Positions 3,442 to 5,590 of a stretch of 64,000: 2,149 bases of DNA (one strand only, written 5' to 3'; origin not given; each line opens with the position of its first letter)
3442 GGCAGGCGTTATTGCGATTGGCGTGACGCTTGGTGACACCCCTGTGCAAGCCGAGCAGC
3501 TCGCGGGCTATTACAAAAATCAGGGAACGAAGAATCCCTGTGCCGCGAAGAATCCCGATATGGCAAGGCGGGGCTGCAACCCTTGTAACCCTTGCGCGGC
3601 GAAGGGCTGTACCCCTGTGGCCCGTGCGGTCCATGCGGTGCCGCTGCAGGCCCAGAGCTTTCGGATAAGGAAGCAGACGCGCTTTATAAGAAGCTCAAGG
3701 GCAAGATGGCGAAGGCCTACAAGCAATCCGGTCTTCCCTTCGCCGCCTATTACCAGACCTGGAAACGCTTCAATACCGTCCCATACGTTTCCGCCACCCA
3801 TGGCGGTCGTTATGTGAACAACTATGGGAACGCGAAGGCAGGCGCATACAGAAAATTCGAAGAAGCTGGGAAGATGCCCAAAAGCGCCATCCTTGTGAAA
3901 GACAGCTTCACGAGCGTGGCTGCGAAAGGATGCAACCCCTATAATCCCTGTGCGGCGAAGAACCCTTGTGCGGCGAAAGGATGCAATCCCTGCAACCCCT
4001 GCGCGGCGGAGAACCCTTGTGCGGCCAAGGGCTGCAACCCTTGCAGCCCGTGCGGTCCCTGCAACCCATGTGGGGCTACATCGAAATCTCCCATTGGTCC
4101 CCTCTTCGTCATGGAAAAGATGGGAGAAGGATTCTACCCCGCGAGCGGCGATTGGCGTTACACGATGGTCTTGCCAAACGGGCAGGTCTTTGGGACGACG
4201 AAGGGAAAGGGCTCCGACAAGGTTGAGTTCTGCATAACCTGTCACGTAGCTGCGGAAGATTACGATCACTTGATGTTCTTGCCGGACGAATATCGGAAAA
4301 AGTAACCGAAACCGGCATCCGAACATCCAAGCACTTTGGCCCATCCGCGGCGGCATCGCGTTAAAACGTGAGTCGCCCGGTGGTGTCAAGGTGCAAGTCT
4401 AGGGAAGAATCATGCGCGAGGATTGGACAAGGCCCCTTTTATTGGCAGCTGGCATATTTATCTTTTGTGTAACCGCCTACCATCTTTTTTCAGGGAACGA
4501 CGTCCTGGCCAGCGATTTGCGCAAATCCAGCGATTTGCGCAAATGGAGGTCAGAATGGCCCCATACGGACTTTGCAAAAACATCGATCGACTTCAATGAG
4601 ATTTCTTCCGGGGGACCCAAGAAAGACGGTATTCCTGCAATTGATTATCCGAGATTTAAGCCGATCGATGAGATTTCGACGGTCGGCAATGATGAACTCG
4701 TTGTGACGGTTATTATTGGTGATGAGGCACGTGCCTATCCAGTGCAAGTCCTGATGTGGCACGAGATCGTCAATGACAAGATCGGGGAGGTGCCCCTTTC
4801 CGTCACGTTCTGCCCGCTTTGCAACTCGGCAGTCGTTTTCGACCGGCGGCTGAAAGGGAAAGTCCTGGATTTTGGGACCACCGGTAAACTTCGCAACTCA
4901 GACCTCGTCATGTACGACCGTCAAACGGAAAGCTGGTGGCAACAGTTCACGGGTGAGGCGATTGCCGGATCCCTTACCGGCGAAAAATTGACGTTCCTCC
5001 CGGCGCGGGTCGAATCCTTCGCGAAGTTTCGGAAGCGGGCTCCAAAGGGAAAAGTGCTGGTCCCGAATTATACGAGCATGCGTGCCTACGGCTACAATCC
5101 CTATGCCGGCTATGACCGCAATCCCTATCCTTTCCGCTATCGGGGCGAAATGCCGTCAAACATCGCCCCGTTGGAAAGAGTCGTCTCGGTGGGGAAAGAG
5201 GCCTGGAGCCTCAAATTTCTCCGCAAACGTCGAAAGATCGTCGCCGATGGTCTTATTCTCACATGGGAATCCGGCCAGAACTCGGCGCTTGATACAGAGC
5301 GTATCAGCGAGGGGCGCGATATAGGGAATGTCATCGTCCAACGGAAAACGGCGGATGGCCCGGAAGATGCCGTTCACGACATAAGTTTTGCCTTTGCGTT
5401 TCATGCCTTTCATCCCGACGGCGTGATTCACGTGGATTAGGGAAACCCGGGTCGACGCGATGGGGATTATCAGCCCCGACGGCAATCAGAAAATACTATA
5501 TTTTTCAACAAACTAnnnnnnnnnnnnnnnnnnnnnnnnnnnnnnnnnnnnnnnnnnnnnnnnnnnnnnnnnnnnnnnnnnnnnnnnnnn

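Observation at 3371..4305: Cytochrome P460-family protein carrying two metallothionein-like Cys-rich NPC/AAK repeat modules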

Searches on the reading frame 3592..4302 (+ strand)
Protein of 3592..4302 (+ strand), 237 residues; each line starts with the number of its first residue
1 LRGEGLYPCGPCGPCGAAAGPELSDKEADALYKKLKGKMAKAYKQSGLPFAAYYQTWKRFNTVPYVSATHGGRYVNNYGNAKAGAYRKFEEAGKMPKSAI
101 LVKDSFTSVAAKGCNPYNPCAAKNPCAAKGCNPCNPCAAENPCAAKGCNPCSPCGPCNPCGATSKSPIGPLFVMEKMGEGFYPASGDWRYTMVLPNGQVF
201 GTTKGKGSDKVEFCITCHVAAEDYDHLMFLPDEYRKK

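Call 5: search_protein_families(library=pfam, proteins=[window:3592-4302:+], max_evalue=0.1)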
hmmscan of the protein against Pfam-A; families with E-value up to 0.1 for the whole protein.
window:3592-4302:+ (237 aa): 2 families
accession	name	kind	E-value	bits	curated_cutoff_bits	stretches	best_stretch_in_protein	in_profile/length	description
PF16694.10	Cytochrome_P460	-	3.3e-06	27.9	27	1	168-227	69-123/125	Cytochrome P460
PF22857.1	Mst87F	-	0.051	14.2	27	1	9-22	18-31/56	Male-specific sperm protein Mst87F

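Call 20: search_solved_structures(query=A1, max_evalue=1, show_alignments=4)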
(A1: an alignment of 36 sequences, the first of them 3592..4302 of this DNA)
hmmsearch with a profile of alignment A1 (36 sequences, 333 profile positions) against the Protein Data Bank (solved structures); distinct sequences matched with E-value up to 1: 0.

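Call 27: find_related_loci(query=A1, collection=genome_contigs, flank=10000)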
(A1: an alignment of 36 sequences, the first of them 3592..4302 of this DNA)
Query A1 (237 aa) in genome_contigs; peptide patterns used: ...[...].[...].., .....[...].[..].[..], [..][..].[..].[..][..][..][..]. (x = any residue, [..] = any of these).
599 stretches matched a pattern (row limit reached: there are more); 474 encode a relative of the query (tblastn E <= 1e-3); the best 80 are kept; 80 distinct loci.
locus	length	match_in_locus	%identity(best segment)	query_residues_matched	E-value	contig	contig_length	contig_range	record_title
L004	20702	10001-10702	73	8-237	3e-107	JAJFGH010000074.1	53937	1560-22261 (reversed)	MAG: Alphaproteobacteria bacterium isolate OFTM260 OFTM260_73, whole genome shotgun sequence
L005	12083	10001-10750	63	4-237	2e-88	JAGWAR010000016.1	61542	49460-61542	MAG: Alphaproteobacteria bacterium isolate 277c_12 scaffold_2437, whole genome shotgun sequence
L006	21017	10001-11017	46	8-237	4e-58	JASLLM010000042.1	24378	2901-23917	MAG: Alphaproteobacteria bacterium isolate Arabian10_MAG_24 NODE_42_length_24378_cov_9.657504, whole genome shotgun sequ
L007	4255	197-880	50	8-235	2e-57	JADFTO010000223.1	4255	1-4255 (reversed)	MAG: Proteobacteria bacterium isolate B9T3L8 B9T3L8_NODE10065, whole genome shotgun sequence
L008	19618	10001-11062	45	4-237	7e-57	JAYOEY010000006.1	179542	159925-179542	MAG: Rhodospirillales bacterium isolate 139552_S154_concoct_bins.tsv.156 NODE_43_length_179542_cov_26.899280, whole geno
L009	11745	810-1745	44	9-235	2e-56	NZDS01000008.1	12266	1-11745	MAG: Rhodospirillaceae bacterium isolate ARS1032 69603, whole genome shotgun sequence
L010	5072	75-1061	45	4-237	3e-56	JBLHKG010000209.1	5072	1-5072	MAG: Alphaproteobacteria bacterium isolate 3300054698_176 Ga0535670_0039367, whole genome shotgun sequence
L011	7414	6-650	44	8-235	1e-55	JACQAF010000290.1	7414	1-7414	MAG: Rhodospirillales bacterium isolate NC_groundwater_909_Pr1_S-0.2um_66_15 Montesol18-Sp2_coassembly_scaffold_1121150,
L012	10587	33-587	44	8-235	2e-55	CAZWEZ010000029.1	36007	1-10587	MAG TPA_asm: uncultured Thalassospiraceae bacterium isolate binchicken_co85_32 genome assembly, contig: NODE_702_length_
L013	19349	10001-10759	45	9-235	5e-55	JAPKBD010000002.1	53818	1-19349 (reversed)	MAG: Alphaproteobacteria bacterium isolate ANT-29 NODE_291_length_53818_cov_5.436657, whole genome shotgun sequence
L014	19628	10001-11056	44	8-236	5e-55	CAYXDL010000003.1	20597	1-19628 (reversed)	MAG TPA_asm: uncultured Hyphomicrobiales bacterium isolate SRP163575_co2_286 genome assembly, contig: NODE_3057_length_2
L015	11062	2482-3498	43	9-237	1e-54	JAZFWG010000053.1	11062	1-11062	MAG: Alphaproteobacteria bacterium isolate BS3bin.40 BS3bin.40_53, whole genome shotgun sequence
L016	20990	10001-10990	45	9-235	8e-55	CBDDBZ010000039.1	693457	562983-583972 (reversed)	MAG: Alphaproteobacteria bacterium isolate 82e3e997-94bf-4ed4-96a9-52cc9dd3c8b1 genome assembly, contig: contig_39, whol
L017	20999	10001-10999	46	8-235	2e-54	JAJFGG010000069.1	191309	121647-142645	MAG: Alphaproteobacteria bacterium isolate OFTM58 OFTM58_68, whole genome shotgun sequence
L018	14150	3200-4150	45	9-235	6e-54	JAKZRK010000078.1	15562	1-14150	MAG: Alphaproteobacteria bacterium isolate Langseth_MAG_00005 Langseth_MAG_00005_000000000078, whole genome shotgun sequ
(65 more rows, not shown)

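Call 31: predict_structure(alignment_id=A1)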
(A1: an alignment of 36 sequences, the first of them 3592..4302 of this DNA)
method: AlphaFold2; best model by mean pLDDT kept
length: 237 residues; sequences in the alignment: 36
mean_pLDDT: 77.4   pTM: 0.73
mean pLDDT of the five models: 77.4, 76.3, 75.2, 74.8, 73.5
residues with pLDDT >= 90: 112; 70-90: 39; 50-70: 46; < 50: 40
segments of 3 or more residues with pLDDT < 50: 1-11, 114-125, 129-132, 152-155, 157-162
pLDDT, mean of each block of 10 residues (from residue 1): 34 59 93 96 97 96 92 94 91 91 89 51 48 49 56 48 70 94 91 95 93 79 63 91
secondary structure, 60 per line:
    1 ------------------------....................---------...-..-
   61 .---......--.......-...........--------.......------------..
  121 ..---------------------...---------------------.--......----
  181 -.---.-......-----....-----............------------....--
elements in order: H25-44 E65-67 E73-79 H81-91 E100-106 H119-122 E171-176 E188-193 E199-202 H208-219

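Call 35: fold_search(model_id=the predicted structure, library=pdb)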
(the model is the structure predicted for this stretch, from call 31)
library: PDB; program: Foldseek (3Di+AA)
matches with E <= 10: 155; with E <= 0.001: 5
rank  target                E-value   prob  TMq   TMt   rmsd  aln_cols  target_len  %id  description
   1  7ead                  7.4e-05  1.00  0.41  0.68   7.8       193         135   18  Crystal structure of beta-sheet cytochrome c prime from Thermus thermophilus. (released 2022-03-09)
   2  9hrk_A                1.4e-04  1.00  0.41  0.64   6.0       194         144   15  Cytochrome P460 from Methyloccocus capsulatus in the ferrous state (single crosslink from Lys) (released 2025-09-03)
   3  6hiu_A                1.4e-04  1.00  0.41  0.64   6.0       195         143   16  Cytochrome P460 from Methylococcus capsulatus (Bath) (released 2019-03-20)
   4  7s5o_A                1.8e-04  1.00  0.36  0.52   8.1       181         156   16  Crystal structure of Cytochrome c' beta from Nitrosomonas europaea ATCC 19718 (released 2022-03-30)
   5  9hqt_A                7.0e-04  1.00  0.38  0.63   8.1       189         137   16  SFX structure of cytochrome c prime beta from Methylococcus capsulatus (Bath) (released 2025-09-03)
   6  9htv_A                1.1e-03  1.00  0.40  0.65   7.7       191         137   16  McCP in complex with photocaged nitric oxide, 1.44 s, 0.95 microjoule, SSX (released 2025-09-03)
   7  7s5o_C                9.2e-03  0.99  0.35  0.49   6.1       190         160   14  Crystal structure of Cytochrome c' beta from Nitrosomonas europaea ATCC 19718 (released 2022-03-30)
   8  2je2                  2.5e-02  0.96  0.33  0.47   8.3       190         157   11  Cytochrome P460 from Nitrosomonas europaea - probable nonphysiological oxidized form (released 2007-07-03)
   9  6e0z_C                2.8e-02  0.96  0.37  0.52   8.1       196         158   12  A131Q mutant of cyt P460 of Nitrosomonas sp. AL212 (released 2019-02-27)
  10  6w6n_B                3.4e-02  0.94  0.35  0.50   8.2       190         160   10  K106L/A131E mutant of cytochrome P460 from Nitrosomonas sp. AL212 (released 2020-06-24)
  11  6e0z_A                5.0e-02  0.87  0.34  0.48   7.6       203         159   12  A131Q mutant of cyt P460 of Nitrosomonas sp. AL212 (released 2019-02-27)
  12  6amg_B                5.3e-02  0.90  0.36  0.51   7.8       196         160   13  cyt P460 of Nitrosomonas sp. AL212 (released 2017-12-20)
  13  8gar                  5.6e-02  0.91  0.33  0.47   4.8       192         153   10  Nitrosomonas europaea Cytochrome P460 Arg44Ala (released 2023-07-05)
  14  6e0y_A                6.0e-02  0.85  0.35  0.49   8.2       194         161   12  A131Q mutant of cyt P460 of Nitrosomonas sp. AL212 with bound NH2OH (released 2019-02-27)
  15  6amg_A                6.4e-02  0.89  0.36  0.51   7.8       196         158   13  cyt P460 of Nitrosomonas sp. AL212 (released 2017-12-20)
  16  6e0x_C                6.4e-02  0.77  0.32  0.45   8.3       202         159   12  A131E mutant of cyt P460 of Nitrosomonas sp. AL212 (released 2019-02-27)
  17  6e17_A                1.8e-01  0.69  0.36  0.51   8.2       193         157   12  A131E mutant of cyt P460 of Nitrosomonas sp. AL212 with NO bound (released 2019-02-27)
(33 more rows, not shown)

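Call 37: search_protein_families(library=ncbifam, proteins=[L004:8360-9589:+], max_evalue=0.01)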
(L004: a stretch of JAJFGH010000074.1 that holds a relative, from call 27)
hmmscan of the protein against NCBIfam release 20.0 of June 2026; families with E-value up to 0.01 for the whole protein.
L004:8360-9589:+ (410 aa): 40 families (the best 25 are shown)
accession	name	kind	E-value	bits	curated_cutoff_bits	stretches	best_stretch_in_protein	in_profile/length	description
NF040538.1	methyl_ArsM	equivalog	5.5e-111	371.2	500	1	35-361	10-339/356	arsinothricin biosynthesis methyltransferase ArsM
NF008823.0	PRK11873.1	subfamily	1.3e-56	192.1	263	2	190-284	142-234/272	arsenite methyltransferase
NF038099.1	AsSugarArsM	exception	2e-40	139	400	2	190-350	130-299/321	arsenosugar biosynthesis arsenite methyltransferase ArsM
NF041537.1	ArsM_AhpD_UU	exception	1.5e-34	119.3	510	2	190-297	141-247/345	arsenite methyltransferase/AhpD domain selenoprotein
NF047649.1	MTase_UXPK_star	exception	4.9e-31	107.8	460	2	190-279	142-229/283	methyltransferase/UXPK-star double selenoprotein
NF041536.1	ArsM_DUF2284_UU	exception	2.7e-29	101.8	575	2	190-279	141-228/459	arsenite methyltransferase/DUF2284 domain selenoprotein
NF040539.1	AST_met_ArsM_2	exception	3.9e-19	69.5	240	1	192-277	126-209/262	putative arsinothricin biosynthesis methyltransferase ArsM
NF045667.1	MTase_DVU1556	equivalog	6e-18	65.1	155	2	178-274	68-161/213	DVU_1556 family methyltransferase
NF043040.1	corrin_prot_MT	hypoth_equivalog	8e-14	51.6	180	2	84-142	39-96/216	corrinoid protein-associated methyltransferase CpaM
NF001244.0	PRK00216.1-5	equivalog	1.7e-12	47.1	216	1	86-154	48-118/236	bifunctional demethylmenaquinone methyltransferase/2-methoxy-6-polyprenyl-1,4-benzoquinol methylase UbiE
TIGR02072.1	BioC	equivalog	7.3e-10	39.1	184.95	2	156-237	65-138/244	malonyl-ACP O-methyltransferase BioC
NF052510.1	methyltran_MpqE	exception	1.1e-09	38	335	1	85-153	45-110/234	methyl-plastoquinone biosynthesis methyltransferase MpqE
NF001240.0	PRK00216.1-1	equivalog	1.1e-09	37.7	378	1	84-128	61-105/251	bifunctional demethylmenaquinone methyltransferase/2-methoxy-6-polyprenyl-1,4-benzoquinol methylase UbiE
TIGR01934.1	MenG_MenH_UbiE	subfamily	1.4e-09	37.6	158.35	1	85-142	38-94/223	ubiquinone/menaquinone biosynthesis methyltransferase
TIGR02752.1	MenG_heptapren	equivalog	1.6e-08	34.4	419.85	1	84-134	43-93/231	demethylmenaquinone methyltransferase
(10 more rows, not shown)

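Call 51: search_protein_representatives(alignment_id=A1)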
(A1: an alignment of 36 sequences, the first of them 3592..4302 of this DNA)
Query: 36 sequences, 333 profile positions. Proteins with E-value up to 0.001 (for the whole library): 1558; up to 1e-10: 562; up to 1e-30: 190. The best 150 are listed.
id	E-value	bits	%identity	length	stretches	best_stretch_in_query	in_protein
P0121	6.9e-120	416.6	-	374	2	86-332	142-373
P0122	1.2e-108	379.7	-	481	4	194-332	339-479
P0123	1.2e-103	363.2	-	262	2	112-331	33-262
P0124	1.5e-103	362.9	-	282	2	112-332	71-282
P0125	2.2e-101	355.8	-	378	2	110-332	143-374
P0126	5.2e-100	351.3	-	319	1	1-331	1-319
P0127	5.8e-98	344.5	-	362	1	8-332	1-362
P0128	4.2e-96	338.4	-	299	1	2-331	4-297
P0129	5.0e-93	328.3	-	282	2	145-331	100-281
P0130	2.1e-92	326.2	-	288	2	83-331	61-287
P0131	9.7e-92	324.1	-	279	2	98-331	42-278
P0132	2.6e-90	319.4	-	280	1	58-331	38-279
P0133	2.5e-86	306.3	-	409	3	182-331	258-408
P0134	8.3e-86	304.6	-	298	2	187-331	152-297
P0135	2.2e-83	296.6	-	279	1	81-331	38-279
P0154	7.5e-67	242.3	-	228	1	165-332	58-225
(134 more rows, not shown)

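Call 54: find_encoding_contigs(protein=P0154, flank=5000, max_places=3)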
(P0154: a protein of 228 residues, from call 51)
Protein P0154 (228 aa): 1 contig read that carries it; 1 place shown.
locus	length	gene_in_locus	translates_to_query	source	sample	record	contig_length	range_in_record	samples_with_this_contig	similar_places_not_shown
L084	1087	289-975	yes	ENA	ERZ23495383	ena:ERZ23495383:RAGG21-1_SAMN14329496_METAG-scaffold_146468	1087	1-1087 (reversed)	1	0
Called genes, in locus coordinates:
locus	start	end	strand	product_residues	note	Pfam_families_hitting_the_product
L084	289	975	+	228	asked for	PF16694:Cytochrome_P460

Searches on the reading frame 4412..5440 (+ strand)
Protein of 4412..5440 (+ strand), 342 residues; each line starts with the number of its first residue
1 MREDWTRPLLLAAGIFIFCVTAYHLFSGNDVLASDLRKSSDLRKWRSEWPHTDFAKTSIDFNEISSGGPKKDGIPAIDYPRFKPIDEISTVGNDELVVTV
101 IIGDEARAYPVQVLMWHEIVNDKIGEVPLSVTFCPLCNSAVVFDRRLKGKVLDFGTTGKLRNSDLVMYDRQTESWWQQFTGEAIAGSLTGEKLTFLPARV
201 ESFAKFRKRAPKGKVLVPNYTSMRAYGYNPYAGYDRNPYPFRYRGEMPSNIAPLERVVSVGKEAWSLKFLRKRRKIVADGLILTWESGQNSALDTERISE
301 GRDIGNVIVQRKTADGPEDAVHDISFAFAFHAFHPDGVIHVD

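Call 5: search_protein_families(library=pfam, proteins=[window:4412-5437:+], max_evalue=0.1)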
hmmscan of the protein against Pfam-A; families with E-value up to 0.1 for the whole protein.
window:4412-5437:+ (342 aa): 1 family
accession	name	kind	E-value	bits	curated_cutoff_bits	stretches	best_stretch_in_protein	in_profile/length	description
PF11376.13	DUF3179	-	2.9e-81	273.5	27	1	71-336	1-291/292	Protein of unknown function (DUF3179)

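Call 13: find_encoding_contigs(protein=window:4412-5440:+, flank=10000, max_places=4)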
Protein window:4412-5440:+ (342 aa): no gene with exactly this product is on record in the collection.

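Call 37: search_protein_families(library=ncbifam, proteins=[window:4412-5437:+], max_evalue=0.01)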
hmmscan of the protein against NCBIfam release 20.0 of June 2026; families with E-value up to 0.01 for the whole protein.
window:4412-5437:+ (342 aa): 0 families
